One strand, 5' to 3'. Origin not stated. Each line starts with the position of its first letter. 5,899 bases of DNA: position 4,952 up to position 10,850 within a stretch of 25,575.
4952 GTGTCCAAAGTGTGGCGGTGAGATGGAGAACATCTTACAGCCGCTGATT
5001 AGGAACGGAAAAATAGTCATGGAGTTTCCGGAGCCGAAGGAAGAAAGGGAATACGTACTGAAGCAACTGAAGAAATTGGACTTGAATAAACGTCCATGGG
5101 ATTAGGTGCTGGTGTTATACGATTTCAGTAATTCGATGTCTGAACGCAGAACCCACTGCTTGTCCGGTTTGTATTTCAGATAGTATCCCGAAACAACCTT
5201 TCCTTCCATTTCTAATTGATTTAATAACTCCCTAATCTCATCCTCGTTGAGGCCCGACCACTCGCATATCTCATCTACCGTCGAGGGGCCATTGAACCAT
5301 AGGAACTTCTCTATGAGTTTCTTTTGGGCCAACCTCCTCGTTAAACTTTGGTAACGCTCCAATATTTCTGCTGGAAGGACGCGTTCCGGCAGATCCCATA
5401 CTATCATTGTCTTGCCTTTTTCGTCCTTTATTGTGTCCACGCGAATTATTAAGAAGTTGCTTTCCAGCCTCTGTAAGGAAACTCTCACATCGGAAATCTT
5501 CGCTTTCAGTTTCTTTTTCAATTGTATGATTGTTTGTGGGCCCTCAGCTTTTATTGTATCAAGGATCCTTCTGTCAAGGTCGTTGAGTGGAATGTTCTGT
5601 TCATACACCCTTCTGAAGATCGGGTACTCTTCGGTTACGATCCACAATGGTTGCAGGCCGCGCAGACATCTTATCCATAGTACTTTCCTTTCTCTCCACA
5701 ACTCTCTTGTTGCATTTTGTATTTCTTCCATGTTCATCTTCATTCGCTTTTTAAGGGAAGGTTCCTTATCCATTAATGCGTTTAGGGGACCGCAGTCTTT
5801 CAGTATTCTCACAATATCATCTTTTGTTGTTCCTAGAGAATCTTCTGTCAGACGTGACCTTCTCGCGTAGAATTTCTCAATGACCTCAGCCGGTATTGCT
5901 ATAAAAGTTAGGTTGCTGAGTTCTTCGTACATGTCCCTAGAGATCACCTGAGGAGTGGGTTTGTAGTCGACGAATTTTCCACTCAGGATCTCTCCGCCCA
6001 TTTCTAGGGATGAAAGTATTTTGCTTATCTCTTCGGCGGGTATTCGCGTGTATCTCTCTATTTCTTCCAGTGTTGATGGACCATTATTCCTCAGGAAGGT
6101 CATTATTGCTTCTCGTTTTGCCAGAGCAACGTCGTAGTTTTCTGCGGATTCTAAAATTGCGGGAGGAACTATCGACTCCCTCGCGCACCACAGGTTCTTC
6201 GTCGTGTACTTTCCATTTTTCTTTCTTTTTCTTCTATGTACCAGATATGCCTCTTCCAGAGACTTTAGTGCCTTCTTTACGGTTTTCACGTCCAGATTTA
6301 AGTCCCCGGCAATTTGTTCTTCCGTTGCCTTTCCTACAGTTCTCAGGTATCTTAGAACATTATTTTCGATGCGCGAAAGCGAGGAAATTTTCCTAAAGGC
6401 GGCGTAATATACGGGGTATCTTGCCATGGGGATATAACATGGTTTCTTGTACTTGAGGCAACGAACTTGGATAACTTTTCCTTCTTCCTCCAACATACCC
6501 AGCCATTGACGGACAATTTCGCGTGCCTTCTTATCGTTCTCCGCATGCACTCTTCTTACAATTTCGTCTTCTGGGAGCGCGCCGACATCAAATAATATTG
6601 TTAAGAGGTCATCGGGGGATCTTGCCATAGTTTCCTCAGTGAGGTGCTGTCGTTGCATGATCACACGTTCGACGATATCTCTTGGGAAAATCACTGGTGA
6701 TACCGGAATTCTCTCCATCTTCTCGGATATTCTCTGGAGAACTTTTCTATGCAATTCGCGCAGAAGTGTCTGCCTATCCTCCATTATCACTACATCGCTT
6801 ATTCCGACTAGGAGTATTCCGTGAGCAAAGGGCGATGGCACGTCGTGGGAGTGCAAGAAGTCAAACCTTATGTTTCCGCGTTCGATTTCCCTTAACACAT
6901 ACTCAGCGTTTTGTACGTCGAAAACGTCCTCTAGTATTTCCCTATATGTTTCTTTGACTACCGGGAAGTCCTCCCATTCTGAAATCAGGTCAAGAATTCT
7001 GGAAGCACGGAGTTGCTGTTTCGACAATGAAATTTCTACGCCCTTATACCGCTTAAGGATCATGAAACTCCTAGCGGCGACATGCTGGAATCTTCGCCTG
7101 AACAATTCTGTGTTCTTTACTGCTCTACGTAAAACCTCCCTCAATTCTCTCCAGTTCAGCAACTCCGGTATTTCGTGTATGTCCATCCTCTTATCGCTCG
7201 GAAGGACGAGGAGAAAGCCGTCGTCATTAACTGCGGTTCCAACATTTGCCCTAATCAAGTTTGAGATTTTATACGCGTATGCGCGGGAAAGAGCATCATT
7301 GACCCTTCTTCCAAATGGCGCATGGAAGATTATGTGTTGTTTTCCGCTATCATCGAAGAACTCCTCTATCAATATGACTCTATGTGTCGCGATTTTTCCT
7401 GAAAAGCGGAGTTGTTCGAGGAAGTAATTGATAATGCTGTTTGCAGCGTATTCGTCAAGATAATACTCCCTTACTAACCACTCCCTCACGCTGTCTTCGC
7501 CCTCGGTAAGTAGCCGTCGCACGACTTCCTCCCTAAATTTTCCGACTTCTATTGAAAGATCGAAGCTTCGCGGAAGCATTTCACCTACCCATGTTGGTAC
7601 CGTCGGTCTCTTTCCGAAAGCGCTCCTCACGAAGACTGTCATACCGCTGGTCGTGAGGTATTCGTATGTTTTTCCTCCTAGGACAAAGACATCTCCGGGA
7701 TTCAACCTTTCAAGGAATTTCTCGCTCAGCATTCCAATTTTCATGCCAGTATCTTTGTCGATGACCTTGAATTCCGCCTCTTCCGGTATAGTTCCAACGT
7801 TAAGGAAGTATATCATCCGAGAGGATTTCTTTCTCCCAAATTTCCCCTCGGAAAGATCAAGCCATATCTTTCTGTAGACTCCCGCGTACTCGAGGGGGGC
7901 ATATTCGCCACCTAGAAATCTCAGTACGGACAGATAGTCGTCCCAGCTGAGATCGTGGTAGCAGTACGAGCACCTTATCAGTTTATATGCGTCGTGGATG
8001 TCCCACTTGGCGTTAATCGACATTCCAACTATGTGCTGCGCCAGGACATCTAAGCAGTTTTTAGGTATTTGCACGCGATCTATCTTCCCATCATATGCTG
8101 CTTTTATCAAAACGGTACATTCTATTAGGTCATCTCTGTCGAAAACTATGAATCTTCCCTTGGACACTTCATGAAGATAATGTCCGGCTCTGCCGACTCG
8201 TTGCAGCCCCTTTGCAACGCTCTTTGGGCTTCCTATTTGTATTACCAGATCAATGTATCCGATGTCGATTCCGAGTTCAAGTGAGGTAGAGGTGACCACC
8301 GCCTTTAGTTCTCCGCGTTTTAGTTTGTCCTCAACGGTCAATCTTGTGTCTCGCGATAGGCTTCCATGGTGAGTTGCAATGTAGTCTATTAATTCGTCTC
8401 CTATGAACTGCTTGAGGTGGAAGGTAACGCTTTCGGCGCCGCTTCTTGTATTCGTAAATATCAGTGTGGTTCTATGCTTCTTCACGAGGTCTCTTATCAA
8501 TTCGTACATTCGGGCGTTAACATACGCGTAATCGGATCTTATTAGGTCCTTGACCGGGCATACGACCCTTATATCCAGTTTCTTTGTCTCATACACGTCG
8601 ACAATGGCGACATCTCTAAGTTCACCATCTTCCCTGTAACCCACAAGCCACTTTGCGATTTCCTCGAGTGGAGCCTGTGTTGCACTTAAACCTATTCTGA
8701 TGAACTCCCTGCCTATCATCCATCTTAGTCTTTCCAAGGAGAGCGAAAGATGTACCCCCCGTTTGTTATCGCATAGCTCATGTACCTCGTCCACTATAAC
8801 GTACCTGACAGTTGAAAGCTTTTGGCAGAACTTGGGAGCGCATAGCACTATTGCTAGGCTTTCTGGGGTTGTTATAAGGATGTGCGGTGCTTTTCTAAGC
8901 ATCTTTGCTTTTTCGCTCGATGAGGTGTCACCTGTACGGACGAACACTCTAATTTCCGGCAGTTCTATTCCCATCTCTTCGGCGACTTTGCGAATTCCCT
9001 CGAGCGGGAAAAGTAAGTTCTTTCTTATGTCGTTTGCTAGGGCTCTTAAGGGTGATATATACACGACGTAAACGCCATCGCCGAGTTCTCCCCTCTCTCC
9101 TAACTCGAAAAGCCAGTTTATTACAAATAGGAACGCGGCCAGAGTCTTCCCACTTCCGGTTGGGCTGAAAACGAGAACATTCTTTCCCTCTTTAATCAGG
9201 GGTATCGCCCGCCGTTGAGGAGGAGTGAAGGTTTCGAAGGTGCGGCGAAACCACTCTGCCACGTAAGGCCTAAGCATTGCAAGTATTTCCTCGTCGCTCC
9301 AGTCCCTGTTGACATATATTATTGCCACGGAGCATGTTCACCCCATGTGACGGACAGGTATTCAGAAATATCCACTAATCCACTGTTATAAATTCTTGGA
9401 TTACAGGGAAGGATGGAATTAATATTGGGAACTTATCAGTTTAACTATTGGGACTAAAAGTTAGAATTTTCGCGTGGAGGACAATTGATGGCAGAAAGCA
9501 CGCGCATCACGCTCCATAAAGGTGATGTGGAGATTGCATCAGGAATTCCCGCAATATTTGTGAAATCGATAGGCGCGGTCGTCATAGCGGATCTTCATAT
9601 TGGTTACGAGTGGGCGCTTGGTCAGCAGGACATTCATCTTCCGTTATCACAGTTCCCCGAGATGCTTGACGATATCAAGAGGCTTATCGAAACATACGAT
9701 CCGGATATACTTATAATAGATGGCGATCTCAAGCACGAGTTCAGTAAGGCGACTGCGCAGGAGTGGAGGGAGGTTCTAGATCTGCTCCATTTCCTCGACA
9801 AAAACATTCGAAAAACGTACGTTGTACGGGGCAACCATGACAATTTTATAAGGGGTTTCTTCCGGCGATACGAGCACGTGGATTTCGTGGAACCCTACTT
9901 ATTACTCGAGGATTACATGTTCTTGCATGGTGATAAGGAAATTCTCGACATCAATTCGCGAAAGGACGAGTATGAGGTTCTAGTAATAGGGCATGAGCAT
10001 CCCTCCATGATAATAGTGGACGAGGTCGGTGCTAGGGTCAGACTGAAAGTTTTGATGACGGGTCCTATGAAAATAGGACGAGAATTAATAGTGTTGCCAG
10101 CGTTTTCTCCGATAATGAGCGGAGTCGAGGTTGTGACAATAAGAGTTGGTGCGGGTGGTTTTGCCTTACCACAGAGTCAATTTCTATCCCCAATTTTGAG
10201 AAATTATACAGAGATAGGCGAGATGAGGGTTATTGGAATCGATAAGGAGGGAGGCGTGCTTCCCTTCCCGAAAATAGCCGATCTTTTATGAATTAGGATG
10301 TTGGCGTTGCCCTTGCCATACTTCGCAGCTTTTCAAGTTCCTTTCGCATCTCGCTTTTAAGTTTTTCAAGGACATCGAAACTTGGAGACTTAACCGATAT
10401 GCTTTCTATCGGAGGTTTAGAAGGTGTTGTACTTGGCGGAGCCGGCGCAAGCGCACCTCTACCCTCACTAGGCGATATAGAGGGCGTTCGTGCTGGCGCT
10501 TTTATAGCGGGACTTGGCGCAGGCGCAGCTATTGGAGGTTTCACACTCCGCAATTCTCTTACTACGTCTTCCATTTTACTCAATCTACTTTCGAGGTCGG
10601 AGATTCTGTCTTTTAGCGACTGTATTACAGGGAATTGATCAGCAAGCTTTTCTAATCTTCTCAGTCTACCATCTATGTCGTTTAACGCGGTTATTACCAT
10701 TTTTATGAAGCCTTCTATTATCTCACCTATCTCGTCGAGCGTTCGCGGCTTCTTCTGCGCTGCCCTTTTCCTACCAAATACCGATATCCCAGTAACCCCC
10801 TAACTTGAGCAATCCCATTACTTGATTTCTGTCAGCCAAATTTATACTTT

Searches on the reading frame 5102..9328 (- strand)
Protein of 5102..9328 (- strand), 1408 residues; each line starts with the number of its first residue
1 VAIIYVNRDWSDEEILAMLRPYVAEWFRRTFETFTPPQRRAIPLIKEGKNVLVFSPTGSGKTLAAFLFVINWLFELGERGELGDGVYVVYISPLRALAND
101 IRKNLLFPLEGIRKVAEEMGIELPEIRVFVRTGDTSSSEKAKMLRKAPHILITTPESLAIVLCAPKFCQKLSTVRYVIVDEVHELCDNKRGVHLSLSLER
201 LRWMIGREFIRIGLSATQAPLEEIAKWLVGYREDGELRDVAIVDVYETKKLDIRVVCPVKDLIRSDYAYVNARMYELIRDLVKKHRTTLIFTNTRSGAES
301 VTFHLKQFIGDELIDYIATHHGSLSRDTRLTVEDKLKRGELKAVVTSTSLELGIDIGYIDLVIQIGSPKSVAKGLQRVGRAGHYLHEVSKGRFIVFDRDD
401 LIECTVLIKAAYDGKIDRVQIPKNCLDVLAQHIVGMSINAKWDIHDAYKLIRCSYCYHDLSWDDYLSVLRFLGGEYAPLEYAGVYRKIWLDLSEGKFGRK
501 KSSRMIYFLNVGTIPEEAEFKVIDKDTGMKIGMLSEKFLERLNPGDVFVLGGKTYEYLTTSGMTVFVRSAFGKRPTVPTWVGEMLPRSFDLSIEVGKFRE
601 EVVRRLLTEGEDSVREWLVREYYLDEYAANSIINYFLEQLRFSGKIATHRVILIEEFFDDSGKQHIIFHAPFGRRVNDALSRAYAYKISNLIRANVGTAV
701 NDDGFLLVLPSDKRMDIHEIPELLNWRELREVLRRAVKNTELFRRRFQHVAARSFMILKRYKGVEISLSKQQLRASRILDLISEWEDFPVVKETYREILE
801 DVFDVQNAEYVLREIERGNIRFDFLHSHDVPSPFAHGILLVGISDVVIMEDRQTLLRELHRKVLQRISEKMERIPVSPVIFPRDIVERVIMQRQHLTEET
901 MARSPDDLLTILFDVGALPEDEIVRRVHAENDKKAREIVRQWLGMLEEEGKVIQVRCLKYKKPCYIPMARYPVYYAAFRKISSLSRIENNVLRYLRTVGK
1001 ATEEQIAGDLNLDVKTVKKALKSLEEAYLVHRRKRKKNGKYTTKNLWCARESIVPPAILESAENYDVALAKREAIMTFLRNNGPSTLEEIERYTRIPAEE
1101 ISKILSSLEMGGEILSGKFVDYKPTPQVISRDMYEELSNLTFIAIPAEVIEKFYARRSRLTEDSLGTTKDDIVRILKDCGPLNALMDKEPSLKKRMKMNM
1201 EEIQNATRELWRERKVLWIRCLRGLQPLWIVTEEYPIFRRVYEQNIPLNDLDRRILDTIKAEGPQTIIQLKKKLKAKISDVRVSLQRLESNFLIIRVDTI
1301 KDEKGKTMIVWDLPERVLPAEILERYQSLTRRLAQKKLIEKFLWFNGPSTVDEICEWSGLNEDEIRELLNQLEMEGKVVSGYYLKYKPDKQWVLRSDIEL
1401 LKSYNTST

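Call 12: search_protein_families(library=pfam, proteins=[window:5102-9328:-], max_evalue=0.001)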
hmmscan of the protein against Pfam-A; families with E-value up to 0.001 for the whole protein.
window:5102-9328:- (1408 aa): 18 families
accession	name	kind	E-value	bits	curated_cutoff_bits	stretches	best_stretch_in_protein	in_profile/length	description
PF08494.16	DEAD_assoc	-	1.4e-59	201.6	23.5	1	647-835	2-191/191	DEAD/H associated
PF19306.5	WH_Lhr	-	2.1e-37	128.5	27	1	411-575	3-166/168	Large helicase-related protein, winged helix domain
PF00270.35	DEAD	-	7.4e-33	114.1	26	1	35-220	1-163/167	DEAD/DEAH box helicase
PF06224.18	AlkZ-like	-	3.8e-21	76.5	25.9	2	1248-1379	85-215/329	DNA glycosylase AlkZ-like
PF00271.37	Helicase_C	-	1.1e-16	61.5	23.5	1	276-383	4-108/110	Helicase conserved C-terminal domain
PF01978.25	TrmB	-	2.3e-12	47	25.6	0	984-1043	6-64/68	Sugar-specific transcriptional regulator TrmB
PF02002.24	TFIIE_alpha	-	2.1e-11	44.1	22.9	1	990-1053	17-80/105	TFIIE alpha subunit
PF17782.7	DprA_WH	-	1.3e-10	41.6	22.9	0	1348-1380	25-57/61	DprA winged helix domain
PF08221.17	HTH_9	-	3.6e-09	37.1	23.4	0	1073-1108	16-51/62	RNA polymerase III subunit RPC82 helix-turn-helix domain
PF24741.1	AlkZ-rel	-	1.3e-08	35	26.5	1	1228-1346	71-208/221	AlkZ related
PF01047.28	MarR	-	1.1e-07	32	24.6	0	990-1040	7-57/59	MarR family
PF04851.21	ResIII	-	2.9e-07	31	22.5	1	19-217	4-161/164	Type III restriction enzyme, res subunit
PF25212.1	HVO_A0114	-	1.3e-06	28.5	27.6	0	1248-1304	20-73/84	HVO_A0114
PF23234.1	WH4_Lhr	-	3.8e-06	26.8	27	0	1099-1139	37-77/87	Large helicase-related protein, winged-helix domain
PF13730.12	HTH_36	-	6.2e-06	26.4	25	0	1004-1027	29-52/55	Helix-turn-helix domain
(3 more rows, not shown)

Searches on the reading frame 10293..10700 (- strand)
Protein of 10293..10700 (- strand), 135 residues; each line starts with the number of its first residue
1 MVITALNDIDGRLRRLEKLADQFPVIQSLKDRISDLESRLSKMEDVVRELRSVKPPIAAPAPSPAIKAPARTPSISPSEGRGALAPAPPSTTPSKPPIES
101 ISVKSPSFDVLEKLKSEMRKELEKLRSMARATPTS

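Call 12: search_protein_families(library=pfam, proteins=[window:10293-10700:-], max_evalue=0.001)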
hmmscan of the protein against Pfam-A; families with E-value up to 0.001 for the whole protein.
window:10293-10700:- (135 aa): 1 family
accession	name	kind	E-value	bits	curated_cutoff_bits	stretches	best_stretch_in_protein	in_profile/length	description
PF04508.17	Pox_A_type_inc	-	0.00081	19.6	21.4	1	26-42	3-19/23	Viral A-type inclusion protein repeat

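Call 82: search_protein_families(library=padloc, proteins=[window:10293-10700:-], max_evalue=0.01)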
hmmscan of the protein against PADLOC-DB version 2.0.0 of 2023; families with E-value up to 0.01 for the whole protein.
window:10293-10700:- (135 aa): 0 families
